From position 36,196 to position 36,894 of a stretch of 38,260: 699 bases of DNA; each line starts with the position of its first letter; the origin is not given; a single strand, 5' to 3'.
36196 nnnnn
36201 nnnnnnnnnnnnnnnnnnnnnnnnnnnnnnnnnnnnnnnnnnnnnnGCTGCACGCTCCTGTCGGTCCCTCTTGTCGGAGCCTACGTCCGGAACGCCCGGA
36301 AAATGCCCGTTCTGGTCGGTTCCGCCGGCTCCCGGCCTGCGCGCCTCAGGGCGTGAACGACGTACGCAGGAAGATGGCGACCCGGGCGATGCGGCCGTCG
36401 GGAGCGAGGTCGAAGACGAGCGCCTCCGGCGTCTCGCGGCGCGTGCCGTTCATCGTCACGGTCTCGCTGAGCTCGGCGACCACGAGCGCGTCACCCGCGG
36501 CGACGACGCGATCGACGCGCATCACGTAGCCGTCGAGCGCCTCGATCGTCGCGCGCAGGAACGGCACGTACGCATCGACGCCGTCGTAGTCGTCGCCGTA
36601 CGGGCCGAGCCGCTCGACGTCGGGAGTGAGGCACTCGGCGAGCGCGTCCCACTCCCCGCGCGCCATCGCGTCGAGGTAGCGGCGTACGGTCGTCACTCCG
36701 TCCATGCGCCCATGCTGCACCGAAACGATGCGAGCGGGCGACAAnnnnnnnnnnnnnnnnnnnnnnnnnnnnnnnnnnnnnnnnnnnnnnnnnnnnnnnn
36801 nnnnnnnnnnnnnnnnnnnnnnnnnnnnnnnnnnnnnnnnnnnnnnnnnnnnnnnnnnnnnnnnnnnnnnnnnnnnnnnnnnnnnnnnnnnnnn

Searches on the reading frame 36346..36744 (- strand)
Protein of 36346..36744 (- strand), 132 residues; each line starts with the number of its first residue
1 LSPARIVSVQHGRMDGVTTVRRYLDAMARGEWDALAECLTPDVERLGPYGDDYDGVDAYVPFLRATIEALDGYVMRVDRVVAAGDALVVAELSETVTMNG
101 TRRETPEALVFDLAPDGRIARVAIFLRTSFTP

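Call 53: search_protein_families(library=pfam, proteins=[window:36346-36744:-], max_evalue=0.00001)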
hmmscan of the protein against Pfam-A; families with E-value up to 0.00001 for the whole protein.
window:36346-36744:- (132 aa): 3 families
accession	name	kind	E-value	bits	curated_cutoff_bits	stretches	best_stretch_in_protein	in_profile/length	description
PF12680.13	SnoaL_2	-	1.7e-16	61.1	27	1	20-122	1-102/102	SnoaL-like domain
PF14534.12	DUF4440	-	1.5e-07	32.2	25.2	1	20-102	5-87/107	Domain of unknown function (DUF4440)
PF07366.18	SnoaL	-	1.5e-07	31.7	28.4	1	19-101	3-84/126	SnoaL-like polyketide cyclase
